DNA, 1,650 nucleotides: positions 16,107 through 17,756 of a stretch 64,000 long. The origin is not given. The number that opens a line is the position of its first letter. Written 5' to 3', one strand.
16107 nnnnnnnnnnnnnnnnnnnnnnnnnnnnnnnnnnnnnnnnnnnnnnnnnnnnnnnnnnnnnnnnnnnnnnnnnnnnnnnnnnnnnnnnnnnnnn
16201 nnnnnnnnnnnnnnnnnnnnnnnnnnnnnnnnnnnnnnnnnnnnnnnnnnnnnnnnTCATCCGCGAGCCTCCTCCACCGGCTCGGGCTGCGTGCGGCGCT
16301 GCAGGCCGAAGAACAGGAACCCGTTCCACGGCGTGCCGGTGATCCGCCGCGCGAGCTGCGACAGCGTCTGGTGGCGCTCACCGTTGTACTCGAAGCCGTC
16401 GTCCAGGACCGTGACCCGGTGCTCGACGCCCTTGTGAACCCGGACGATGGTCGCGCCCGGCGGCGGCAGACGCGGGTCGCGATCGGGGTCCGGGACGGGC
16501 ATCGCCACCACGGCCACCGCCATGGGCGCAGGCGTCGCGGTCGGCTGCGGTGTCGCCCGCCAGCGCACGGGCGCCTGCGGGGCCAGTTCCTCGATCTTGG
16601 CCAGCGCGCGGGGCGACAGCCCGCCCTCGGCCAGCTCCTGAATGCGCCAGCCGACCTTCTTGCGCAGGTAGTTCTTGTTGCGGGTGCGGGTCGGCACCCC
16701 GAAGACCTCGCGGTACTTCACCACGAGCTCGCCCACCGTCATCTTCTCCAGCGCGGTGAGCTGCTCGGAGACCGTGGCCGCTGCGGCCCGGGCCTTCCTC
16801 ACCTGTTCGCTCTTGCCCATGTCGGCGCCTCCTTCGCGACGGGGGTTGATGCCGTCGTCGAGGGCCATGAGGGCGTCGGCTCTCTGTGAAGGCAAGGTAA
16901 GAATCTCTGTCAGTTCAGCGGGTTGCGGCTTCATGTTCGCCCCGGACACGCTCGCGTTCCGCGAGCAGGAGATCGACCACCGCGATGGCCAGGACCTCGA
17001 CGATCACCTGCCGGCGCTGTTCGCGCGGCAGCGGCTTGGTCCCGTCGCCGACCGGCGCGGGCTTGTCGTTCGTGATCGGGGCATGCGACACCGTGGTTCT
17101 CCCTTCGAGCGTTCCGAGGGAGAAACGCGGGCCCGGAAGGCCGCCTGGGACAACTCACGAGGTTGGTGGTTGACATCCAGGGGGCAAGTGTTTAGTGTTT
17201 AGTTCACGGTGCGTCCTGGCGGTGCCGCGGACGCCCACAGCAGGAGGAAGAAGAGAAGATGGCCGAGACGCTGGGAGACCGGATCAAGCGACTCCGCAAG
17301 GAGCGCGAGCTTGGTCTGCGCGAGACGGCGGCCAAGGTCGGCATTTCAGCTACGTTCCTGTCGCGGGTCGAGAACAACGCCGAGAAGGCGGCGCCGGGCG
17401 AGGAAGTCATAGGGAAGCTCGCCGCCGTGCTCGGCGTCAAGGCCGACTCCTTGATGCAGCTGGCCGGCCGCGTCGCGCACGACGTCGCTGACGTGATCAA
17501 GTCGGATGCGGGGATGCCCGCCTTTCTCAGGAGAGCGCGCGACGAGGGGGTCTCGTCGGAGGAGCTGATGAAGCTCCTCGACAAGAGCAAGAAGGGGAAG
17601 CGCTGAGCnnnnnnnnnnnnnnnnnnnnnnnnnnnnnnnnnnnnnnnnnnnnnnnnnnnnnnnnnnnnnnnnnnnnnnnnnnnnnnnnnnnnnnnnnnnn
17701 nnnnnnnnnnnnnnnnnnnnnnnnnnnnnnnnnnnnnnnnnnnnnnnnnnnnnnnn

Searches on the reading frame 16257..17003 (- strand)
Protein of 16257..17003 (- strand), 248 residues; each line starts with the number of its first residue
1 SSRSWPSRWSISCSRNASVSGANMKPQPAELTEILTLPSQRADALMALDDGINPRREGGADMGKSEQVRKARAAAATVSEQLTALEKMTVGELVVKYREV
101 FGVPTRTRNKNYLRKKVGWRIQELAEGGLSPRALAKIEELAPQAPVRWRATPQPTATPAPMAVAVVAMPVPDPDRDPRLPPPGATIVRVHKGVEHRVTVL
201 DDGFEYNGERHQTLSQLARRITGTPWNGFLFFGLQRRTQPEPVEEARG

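Call 15: search_protein_families(library=pfam, proteins=[window:16257-17003:-], max_evalue=0.001)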
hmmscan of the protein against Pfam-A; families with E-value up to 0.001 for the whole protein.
window:16257-17003:- (248 aa): 1 family
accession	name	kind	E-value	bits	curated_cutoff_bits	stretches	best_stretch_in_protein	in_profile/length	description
PF11149.13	DUF2924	-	1e-39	136.4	31.2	1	80-235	2-135/135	Protein of unknown function (DUF2924)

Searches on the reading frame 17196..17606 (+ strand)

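Call 68: search_protein_families(library=pfam, proteins=[window:17196-17606:+], max_evalue=0.05)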
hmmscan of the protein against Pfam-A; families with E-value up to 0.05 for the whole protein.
window:17196-17606:+ (136 aa): 6 families
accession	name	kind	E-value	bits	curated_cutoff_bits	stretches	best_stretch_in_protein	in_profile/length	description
PF13560.12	HTH_31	-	5.3e-10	39.9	27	1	26-84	2-59/64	Helix-turn-helix domain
PF01381.28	HTH_3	-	5.6e-10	39.5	23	1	30-84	1-53/55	Helix-turn-helix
PF12844.13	HTH_19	-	8.4e-10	38.9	30.2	1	27-91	1-63/64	Helix-turn-helix domain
PF13443.12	HTH_26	-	0.0067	17.1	22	1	29-83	1-54/63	Cro/C1-type HTH DNA-binding domain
PF13413.12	HTH_25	-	0.019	15.2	24.6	1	31-84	3-60/62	Helix-turn-helix domain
PF20058.4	DUF6457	-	0.026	14.8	27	1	72-98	10-36/80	Domain of unknown function (DUF6457)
